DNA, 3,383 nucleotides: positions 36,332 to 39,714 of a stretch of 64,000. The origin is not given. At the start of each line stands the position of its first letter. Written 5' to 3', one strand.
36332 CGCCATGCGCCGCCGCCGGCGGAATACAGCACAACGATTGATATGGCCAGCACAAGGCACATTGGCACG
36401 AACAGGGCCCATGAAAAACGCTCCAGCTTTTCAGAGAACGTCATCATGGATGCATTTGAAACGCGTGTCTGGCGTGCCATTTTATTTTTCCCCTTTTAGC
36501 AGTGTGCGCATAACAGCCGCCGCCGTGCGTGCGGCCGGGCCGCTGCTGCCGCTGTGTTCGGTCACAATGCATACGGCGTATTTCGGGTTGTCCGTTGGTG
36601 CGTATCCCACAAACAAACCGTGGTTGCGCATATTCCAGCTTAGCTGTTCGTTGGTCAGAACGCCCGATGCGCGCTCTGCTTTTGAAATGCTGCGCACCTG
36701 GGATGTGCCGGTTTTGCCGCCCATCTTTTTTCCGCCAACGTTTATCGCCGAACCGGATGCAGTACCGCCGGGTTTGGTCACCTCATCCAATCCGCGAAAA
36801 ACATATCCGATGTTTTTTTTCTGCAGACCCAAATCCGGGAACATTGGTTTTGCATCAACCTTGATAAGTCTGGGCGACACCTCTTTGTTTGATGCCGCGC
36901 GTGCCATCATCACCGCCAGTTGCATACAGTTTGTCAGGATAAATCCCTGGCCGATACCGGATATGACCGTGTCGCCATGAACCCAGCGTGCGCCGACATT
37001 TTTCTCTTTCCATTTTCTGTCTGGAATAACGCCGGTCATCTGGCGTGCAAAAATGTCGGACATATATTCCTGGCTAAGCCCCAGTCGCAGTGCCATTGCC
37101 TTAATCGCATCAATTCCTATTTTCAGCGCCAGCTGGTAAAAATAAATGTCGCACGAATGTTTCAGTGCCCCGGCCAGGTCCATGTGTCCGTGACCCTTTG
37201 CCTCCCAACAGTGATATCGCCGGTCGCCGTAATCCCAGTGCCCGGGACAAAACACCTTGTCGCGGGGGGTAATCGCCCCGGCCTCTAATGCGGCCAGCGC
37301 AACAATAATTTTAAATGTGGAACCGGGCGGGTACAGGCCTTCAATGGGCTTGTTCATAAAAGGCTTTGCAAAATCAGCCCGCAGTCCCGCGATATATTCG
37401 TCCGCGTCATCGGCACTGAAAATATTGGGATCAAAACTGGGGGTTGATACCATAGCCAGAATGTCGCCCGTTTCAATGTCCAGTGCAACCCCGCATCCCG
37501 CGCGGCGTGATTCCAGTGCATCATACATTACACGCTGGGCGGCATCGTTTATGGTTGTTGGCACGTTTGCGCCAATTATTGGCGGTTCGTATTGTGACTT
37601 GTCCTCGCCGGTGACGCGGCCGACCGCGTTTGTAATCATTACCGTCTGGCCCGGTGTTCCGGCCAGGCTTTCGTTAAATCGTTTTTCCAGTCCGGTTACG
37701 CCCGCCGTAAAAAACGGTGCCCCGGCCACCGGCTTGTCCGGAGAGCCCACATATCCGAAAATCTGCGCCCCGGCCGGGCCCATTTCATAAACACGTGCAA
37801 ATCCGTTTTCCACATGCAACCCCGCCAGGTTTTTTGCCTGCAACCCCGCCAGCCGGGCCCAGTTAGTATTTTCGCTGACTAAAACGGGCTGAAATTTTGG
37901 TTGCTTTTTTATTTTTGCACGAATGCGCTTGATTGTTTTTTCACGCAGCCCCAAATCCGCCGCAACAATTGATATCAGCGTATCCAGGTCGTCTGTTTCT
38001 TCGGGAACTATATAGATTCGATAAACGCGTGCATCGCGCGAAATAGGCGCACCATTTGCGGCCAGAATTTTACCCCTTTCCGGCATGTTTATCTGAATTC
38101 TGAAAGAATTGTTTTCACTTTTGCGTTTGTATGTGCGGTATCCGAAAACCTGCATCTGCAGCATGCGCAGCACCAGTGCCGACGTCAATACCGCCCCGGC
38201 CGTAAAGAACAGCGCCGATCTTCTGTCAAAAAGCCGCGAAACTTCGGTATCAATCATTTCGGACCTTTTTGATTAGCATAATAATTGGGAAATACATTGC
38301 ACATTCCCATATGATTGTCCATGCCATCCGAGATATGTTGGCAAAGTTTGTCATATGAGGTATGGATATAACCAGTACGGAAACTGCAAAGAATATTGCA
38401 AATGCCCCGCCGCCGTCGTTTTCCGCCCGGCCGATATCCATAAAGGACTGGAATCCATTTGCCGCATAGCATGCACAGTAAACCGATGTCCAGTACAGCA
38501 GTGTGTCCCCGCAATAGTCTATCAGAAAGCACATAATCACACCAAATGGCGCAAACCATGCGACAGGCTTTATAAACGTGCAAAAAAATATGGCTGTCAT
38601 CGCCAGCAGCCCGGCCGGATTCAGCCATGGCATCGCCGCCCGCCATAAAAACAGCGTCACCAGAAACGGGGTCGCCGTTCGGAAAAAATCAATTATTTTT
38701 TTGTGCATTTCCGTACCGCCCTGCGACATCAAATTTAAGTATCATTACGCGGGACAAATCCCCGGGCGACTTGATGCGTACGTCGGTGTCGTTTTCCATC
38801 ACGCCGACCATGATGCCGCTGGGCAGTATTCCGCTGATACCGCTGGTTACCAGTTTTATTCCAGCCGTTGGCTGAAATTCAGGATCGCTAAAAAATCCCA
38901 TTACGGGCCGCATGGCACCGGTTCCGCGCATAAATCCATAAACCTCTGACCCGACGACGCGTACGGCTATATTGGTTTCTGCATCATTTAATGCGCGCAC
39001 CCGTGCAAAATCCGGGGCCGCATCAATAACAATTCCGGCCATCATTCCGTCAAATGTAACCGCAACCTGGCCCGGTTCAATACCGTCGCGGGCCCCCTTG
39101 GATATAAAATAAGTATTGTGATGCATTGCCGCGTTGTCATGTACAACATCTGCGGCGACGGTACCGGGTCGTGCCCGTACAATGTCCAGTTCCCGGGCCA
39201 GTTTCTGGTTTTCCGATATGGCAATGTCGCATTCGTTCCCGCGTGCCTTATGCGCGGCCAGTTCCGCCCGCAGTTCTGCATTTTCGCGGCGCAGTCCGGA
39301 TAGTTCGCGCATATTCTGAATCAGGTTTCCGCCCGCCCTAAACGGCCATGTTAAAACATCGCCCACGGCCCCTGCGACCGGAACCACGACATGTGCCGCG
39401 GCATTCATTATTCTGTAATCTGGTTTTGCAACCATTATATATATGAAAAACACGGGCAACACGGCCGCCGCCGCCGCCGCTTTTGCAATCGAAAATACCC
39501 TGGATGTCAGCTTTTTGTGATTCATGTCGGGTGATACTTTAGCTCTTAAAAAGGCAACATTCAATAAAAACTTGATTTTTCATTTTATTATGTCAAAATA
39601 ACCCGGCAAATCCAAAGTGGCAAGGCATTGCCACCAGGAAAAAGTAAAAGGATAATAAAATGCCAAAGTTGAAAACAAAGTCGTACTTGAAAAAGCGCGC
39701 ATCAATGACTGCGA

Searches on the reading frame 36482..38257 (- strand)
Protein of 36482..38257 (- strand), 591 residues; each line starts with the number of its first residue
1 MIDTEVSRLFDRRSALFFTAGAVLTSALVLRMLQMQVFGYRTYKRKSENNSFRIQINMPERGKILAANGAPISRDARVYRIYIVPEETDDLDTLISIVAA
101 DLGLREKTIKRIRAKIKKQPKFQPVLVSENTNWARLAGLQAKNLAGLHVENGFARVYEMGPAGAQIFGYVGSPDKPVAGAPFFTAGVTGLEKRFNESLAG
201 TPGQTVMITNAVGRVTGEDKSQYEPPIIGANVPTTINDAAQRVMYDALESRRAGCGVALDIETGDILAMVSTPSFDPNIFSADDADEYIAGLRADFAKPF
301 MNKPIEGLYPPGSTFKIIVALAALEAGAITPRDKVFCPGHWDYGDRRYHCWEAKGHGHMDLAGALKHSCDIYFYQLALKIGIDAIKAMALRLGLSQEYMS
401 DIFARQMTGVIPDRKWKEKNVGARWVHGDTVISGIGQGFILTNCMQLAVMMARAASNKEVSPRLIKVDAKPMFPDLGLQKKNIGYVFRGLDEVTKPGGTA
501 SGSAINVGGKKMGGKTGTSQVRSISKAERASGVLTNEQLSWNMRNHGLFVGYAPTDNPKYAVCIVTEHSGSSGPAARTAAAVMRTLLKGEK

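Call 21: search_protein_families(library=pfam, proteins=[window:36482-38257:-], max_evalue=0.01)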
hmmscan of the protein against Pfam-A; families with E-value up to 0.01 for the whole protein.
window:36482-38257:- (591 aa): 2 families
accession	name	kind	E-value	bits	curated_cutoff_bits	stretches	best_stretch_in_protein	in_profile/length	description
PF00905.27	Transpeptidase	-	6.2e-53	180.4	22.1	1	254-583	1-298/299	Penicillin binding protein transpeptidase domain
PF03717.20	PBP_dimer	-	1.1e-21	78.5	24.4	1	59-218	4-178/180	Penicillin-binding Protein dimerisation domain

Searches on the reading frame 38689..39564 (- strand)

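Call 21: search_protein_families(library=pfam, proteins=[window:38689-39564:-], max_evalue=0.01)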
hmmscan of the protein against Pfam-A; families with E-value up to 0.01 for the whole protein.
window:38689-39564:- (291 aa): 1 family
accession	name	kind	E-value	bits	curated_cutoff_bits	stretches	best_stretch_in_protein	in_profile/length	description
PF04085.20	MreC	-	3.9e-20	72.6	28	1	140-258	1-117/147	Rod shape-determining protein MreC, barrel core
